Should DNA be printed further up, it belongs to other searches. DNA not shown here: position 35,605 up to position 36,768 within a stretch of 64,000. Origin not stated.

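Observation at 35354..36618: N-terminally truncated DnaB-like ATPase translationally coupled to an unknown helical protein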

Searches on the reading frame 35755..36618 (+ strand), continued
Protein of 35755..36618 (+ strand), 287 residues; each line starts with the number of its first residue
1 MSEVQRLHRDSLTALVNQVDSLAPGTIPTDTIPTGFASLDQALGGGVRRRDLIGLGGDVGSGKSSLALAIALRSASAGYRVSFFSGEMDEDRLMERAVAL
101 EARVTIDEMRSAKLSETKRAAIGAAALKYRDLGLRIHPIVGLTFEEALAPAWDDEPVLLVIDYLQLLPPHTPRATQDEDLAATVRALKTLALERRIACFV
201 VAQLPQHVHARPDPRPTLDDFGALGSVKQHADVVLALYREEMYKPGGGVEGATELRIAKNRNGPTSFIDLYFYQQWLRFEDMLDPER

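Call 12: search_solved_structures(query=window:35755-36618:+, max_evalue=0.001, show_alignments=3)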
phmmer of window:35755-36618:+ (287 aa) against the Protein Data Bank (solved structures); distinct sequences matched with E-value up to 0.001: 25.
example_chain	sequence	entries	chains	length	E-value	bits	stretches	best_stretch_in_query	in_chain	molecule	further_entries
2q6t_A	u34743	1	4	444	4.3e-32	114.9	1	30-282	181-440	DnaB replication fork helicase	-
4nmn_A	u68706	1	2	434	4.5e-31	111.5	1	31-281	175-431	Replicative DNA helicase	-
2vye_A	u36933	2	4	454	5.6e-29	104.6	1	29-281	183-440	REPLICATIVE DNA HELICASE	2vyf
2r6a_A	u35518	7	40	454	7.9e-29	104.2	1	30-281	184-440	Replicative helicase | Replicative DNA helicase DnaB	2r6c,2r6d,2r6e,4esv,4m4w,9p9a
6kza_A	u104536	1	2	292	6.5e-27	97.9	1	31-286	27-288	Replicative DNA helicase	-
6bbm_A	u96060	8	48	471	2.2e-26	96.1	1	30-286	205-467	Replicative DNA helicase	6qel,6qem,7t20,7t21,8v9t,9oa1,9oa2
7t22_A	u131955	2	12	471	2.2e-26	96.1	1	30-286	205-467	Replicative DNA helicase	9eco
9dls_A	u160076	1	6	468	2.8e-25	92.5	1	32-285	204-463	Replicative DNA helicase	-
6t66_A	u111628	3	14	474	2.9e-25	92.5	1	32-285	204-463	Replicative DNA helicase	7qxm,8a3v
4a1f_A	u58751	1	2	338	2.9e-24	89.2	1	21-244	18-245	REPLICATIVE DNA HELICASE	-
4zc0_A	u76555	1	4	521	1.2e-23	87.2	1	21-244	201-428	Replicative DNA helicase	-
3bh0_A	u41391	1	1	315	2.6e-21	79.5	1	16-280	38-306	DNAB-LIKE REPLICATIVE HELICASE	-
3bgw_A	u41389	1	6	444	8.2e-21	77.9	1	16-280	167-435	DNAB-Like Replicative Helicase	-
3cmu_A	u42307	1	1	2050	7.9e-20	74.6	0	27-99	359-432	Protein recA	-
3cmt_A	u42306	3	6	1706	5.4e-17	65.3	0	27-99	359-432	Protein recA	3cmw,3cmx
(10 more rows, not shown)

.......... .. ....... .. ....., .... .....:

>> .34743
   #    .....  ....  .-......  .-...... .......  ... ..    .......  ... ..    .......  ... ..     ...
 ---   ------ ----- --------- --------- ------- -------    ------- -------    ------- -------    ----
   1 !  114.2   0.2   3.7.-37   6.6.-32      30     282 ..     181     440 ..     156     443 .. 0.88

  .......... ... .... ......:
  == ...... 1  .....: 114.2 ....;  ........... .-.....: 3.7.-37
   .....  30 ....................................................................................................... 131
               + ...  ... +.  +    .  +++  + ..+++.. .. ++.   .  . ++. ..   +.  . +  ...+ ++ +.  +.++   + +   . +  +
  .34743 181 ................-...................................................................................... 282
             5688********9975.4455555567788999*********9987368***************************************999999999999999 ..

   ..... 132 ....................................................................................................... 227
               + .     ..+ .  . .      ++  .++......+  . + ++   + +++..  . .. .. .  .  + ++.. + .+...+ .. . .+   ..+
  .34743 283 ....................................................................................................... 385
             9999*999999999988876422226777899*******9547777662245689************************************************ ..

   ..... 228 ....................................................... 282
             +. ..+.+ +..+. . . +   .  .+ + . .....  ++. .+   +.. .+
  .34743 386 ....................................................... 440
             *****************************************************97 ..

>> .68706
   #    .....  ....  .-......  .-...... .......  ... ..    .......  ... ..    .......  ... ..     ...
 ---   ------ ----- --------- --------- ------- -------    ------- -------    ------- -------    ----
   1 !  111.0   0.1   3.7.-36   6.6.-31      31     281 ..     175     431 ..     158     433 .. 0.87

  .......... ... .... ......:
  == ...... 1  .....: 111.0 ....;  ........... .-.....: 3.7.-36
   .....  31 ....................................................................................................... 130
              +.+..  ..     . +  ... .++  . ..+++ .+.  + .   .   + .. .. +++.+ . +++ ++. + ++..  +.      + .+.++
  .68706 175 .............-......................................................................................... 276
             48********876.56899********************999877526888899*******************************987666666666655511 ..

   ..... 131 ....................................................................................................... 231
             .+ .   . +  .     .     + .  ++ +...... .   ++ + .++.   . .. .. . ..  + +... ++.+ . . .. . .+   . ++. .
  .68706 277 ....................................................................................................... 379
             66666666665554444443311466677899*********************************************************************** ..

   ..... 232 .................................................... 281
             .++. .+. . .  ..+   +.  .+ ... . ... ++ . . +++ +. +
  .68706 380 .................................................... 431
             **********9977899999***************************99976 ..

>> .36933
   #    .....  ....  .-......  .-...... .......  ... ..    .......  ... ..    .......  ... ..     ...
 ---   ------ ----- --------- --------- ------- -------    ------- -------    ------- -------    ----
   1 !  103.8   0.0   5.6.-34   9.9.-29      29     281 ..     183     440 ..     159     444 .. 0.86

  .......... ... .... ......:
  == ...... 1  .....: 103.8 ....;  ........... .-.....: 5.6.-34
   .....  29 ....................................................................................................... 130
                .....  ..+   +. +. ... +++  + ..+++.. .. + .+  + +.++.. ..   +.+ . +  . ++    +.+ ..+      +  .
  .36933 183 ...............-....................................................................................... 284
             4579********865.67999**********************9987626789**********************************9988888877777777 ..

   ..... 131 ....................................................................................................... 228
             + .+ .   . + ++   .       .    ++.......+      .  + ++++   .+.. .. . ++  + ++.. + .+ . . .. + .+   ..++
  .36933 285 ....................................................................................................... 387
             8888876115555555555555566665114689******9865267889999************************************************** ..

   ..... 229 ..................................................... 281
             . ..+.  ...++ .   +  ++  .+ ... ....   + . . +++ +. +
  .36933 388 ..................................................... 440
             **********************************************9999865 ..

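Call 13: search_protein_families(library=phrogs, proteins=[window:35755-36618:+], max_evalue=0.1)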
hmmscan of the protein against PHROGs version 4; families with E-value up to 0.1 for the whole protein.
window:35755-36618:+ (287 aa): 8 families
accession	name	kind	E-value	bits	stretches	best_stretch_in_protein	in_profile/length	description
phrog_19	-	DNA, RNA and nucleotide metabolism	1.9e-51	176.7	1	20-280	323-579/621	DnaB-like replicative helicase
phrog_243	-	DNA, RNA and nucleotide metabolism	9.9e-32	111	1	30-282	16-268/273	DnaB-like replicative helicase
phrog_11530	-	unknown function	4.9e-21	76.4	1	157-273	34-149/184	-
phrog_239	-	DNA, RNA and nucleotide metabolism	7.3e-21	75.8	1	27-274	336-591/801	DNA primase/helicase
phrog_19347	-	unknown function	1.5e-07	32.6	2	249-282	46-79/79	-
phrog_97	-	other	5.1e-06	26.9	1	28-83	46-108/506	UvsX-like recombinase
phrog_26214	-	unknown function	0.00094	18.9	1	32-99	37-103/420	-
phrog_8337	-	DNA, RNA and nucleotide metabolism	0.0061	17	1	9-105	31-127/273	DNA repair protein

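Call 14: search_protein_families(library=padloc, proteins=[window:35755-36618:+], max_evalue=0.1)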
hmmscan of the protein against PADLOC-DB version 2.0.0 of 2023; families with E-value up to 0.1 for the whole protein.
window:35755-36618:+ (287 aa): 4 families
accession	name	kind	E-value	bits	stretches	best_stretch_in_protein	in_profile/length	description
PDLC04140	mad8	-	6.6e-06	23.9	1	49-170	26-206/314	mads_8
PDLC00914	TRIP13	-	0.0027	15.2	1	47-74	68-95/302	TRIP13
PDLC02422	PprDinG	-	0.0059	12.8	1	55-92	198-235/930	-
PDLC02778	SspC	-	0.0093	11.7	1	27-72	21-65/1053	SspC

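Call 21: search_protein_representatives(protein=window:35755-36618:+)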
Query: 287 residues. Proteins with E-value up to 0.001 (for the whole library): 57744; up to 1e-10: 30725; up to 1e-30: 193. The best 150 are listed.
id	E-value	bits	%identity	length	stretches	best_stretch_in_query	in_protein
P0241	7.7e-91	320.7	57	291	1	11-285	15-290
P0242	2.2e-86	306.1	55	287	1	14-284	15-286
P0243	1.0e-77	277.6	62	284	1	6-221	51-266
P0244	6.1e-71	255.4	67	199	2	158-287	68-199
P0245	2.1e-69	250.4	52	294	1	21-287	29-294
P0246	2.0e-65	237.3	51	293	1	9-284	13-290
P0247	6.9e-57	209.3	67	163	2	200-285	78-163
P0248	8.6e-55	202.5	48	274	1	31-285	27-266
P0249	1.2e-52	195.4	47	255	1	31-282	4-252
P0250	1.2e-52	195.4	45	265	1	28-285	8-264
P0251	1.1e-49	185.7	51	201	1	88-286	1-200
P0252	1.4e-49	185.4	43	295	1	11-285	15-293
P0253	2.9e-49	184.3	49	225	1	12-220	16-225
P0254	1.4e-47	178.9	58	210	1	1-156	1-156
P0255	2.9e-45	171.2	45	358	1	31-285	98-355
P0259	3.8e-44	167.5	43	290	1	24-285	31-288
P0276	4.1e-37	144.5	38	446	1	18-286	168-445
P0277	4.5e-37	144.4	39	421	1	17-285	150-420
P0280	1.4e-36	142.8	37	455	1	11-283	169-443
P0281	2.3e-36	142.0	37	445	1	30-283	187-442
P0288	3.5e-35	138.1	37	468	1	13-282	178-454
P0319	3.8e-33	131.5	35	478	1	32-285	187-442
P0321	5.8e-33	130.9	41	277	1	14-282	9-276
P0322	6.6e-33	130.7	37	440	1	30-283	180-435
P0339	2.1e-32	129.0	37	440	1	25-282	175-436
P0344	2.8e-32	128.7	38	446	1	31-282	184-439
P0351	3.9e-32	128.2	37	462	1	18-284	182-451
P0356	4.5e-32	128.0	38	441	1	13-281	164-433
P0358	5.0e-32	127.8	37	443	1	31-282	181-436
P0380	1.9e-31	125.9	38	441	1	31-282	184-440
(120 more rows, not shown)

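Call 22: list_cluster_members(proteins=[P0241, P0242, P0245, P0246, P0252, P0259, P0255, P0276, P0277, P0280])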
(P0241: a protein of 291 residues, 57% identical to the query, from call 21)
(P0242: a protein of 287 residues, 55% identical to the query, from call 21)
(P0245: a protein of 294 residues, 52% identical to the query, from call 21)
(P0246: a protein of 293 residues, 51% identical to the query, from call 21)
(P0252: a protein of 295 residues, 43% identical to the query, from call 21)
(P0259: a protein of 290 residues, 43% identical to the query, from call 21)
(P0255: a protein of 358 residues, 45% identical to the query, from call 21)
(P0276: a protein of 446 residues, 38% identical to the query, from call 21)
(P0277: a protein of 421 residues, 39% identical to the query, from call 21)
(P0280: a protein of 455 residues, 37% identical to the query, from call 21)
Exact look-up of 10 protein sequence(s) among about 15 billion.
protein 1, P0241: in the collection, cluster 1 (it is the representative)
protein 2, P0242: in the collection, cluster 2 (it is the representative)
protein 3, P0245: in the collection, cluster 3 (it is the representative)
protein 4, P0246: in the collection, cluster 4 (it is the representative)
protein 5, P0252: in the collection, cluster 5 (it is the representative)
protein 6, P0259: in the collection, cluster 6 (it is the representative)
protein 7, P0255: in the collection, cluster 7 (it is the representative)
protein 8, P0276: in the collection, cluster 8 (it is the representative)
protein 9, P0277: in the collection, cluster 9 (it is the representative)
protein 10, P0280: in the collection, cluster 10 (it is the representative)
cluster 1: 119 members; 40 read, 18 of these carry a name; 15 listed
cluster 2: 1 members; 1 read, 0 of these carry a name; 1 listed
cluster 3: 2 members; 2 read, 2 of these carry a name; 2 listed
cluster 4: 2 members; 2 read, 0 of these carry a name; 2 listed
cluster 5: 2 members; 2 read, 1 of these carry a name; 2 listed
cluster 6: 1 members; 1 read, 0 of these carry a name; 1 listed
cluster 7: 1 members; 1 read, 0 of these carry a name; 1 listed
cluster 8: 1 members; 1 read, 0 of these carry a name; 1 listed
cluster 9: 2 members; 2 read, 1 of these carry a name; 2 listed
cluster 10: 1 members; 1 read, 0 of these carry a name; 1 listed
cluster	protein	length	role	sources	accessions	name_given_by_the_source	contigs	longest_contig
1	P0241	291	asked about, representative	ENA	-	-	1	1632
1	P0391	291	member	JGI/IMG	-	replicative DNA helicase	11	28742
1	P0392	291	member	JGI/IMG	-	replicative DNA helicase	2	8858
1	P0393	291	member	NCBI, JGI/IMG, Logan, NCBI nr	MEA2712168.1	MAG: replicative helicase [Gemmatimonadales bacterium] | replicative DNA helicase | replicative helicase [Gemmatimonadales bacterium]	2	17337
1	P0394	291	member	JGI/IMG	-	replicative DNA helicase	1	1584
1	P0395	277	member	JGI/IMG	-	replicative DNA helicase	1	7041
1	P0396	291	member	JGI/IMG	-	replicative DNA helicase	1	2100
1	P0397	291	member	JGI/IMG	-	replicative DNA helicase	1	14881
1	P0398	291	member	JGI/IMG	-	replicative DNA helicase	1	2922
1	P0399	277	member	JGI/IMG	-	replicative DNA helicase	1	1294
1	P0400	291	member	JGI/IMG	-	replicative DNA helicase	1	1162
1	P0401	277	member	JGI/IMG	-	replicative DNA helicase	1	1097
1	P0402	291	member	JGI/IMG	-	replicative DNA helicase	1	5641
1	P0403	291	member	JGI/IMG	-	replicative DNA helicase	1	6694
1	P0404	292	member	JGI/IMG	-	replicative DNA helicase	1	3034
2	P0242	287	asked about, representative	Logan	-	-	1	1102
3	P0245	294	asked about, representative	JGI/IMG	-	replicative DNA helicase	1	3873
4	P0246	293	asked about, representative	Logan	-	-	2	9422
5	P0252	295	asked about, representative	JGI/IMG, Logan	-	replicative DNA helicase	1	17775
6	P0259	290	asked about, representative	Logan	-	-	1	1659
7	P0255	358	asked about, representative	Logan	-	-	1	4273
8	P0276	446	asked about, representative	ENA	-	-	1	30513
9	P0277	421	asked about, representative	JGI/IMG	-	-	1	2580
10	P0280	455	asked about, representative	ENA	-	-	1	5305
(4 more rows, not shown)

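Call 23: find_encoding_contigs(protein=P0276, flank=10000, max_places=2)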
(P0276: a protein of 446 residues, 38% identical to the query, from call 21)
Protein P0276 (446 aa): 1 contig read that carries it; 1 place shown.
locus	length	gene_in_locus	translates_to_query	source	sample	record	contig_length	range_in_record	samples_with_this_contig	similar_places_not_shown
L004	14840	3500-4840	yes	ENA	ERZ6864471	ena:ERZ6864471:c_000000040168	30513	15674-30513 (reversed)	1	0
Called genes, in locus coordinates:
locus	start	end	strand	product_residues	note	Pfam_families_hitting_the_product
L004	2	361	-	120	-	?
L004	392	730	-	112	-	PF02195:ParB_N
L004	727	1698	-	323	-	PF01656:CbiA, PF06564:CBP_BcsQ, PF09140:MipZ (faint), PF13614:AAA_31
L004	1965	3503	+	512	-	-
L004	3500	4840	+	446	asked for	PF00772:DnaB, PF03796:DnaB_C, PF13481:AAA_25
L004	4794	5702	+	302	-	PF08401:ArdcN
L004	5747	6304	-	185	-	-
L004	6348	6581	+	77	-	-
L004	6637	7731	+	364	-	PF02768:DNA_pol3_beta_3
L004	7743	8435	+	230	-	PF12705:PDDEXK_1 (weak)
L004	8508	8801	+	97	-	-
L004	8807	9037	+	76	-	-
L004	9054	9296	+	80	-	-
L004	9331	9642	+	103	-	-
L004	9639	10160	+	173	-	PF04098:Rad52_Rad22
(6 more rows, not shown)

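Call 26: find_encoding_contigs(protein=P0001, flank=3000, max_places=3)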
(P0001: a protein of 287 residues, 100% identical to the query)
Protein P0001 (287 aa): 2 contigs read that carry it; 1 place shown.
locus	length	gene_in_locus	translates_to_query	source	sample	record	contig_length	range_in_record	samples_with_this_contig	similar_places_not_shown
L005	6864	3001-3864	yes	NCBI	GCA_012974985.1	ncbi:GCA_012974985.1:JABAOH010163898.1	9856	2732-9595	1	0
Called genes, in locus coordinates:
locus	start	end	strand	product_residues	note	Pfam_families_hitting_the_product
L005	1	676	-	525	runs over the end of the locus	PF00664:ABC_membrane, PF00005:ABC_tran, PF02463:SMC_N (faint)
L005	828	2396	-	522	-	PF00072:Response_reg, PF08665:PglZ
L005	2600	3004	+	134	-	-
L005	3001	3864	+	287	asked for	PF13481:AAA_25 (weak), PF03796:DnaB_C, PF06745:ATPase (weak), PF13191:AAA_16 (weak)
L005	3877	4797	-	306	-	PF00892:EamA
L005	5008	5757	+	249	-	PF20772:TACO1_YebC_N, PF01709:Transcrip_reg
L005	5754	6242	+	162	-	PF02075:RuvC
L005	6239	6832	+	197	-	PF01330:RuvA_N, PF00633:HHH (faint), PF14520:HHH_5, PF07499:RuvA_C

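Call 32: find_encoding_contigs(protein=P0252, flank=8000, max_places=2)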
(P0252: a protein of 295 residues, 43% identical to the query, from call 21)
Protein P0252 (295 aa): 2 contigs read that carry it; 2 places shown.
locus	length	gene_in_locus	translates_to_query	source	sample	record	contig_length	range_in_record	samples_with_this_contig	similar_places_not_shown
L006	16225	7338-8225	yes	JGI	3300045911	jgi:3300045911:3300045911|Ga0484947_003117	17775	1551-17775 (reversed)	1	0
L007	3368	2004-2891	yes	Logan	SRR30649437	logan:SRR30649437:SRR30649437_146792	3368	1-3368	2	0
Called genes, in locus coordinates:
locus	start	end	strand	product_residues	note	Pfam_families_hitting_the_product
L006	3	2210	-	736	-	?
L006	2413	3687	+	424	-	PF00579:tRNA-synt_1b, PF22421:SYY_C-terminal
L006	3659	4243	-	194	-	PF01451:LMWPc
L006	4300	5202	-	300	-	PF00528:BPD_transp_1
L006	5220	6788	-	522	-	PF00072:Response_reg, PF08665:PglZ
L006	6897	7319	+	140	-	-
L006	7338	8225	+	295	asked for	PF13481:AAA_25, PF03796:DnaB_C, PF06745:ATPase (weak)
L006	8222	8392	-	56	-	-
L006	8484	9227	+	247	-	PF20772:TACO1_YebC_N, PF01709:Transcrip_reg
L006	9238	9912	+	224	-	PF02075:RuvC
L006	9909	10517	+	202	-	PF01330:RuvA_N, PF00633:HHH (faint), PF14520:HHH_5, PF07499:RuvA_C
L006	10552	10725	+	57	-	-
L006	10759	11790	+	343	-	PF05496:RuvB_N, PF01078:Mg_chelatase (faint), PF00004:AAA, PF07728:AAA_5 (weak), PF17864:AAA_lid_4, PF05491:WHD_RuvB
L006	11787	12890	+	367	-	PF02547:Queuosine_synth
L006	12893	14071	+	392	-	PF01702:TGT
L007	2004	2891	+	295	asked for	PF13481:AAA_25, PF03796:DnaB_C, PF06745:ATPase (weak)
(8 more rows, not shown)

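Call 33: find_encoding_contigs(protein=P0246, flank=8000, max_places=2)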
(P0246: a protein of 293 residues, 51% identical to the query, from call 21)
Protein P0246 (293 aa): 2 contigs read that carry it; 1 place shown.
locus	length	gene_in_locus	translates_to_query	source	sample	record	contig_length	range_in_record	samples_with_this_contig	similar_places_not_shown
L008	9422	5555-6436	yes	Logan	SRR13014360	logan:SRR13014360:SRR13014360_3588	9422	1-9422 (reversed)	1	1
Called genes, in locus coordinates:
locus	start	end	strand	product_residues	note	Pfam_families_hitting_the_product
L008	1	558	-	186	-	?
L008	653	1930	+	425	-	PF00579:tRNA-synt_1b, PF22421:SYY_C-terminal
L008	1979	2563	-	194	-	PF01451:LMWPc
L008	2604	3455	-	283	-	PF12911:OppC_N, PF00528:BPD_transp_1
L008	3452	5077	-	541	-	PF00072:Response_reg, PF08665:PglZ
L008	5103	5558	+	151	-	-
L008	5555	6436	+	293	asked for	PF13481:AAA_25, PF03796:DnaB_C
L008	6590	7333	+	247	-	PF20772:TACO1_YebC_N, PF01709:Transcrip_reg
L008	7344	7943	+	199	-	PF02075:RuvC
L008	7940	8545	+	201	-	PF01330:RuvA_N, PF00633:HHH (faint), PF14520:HHH_5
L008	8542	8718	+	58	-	-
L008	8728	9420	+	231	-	?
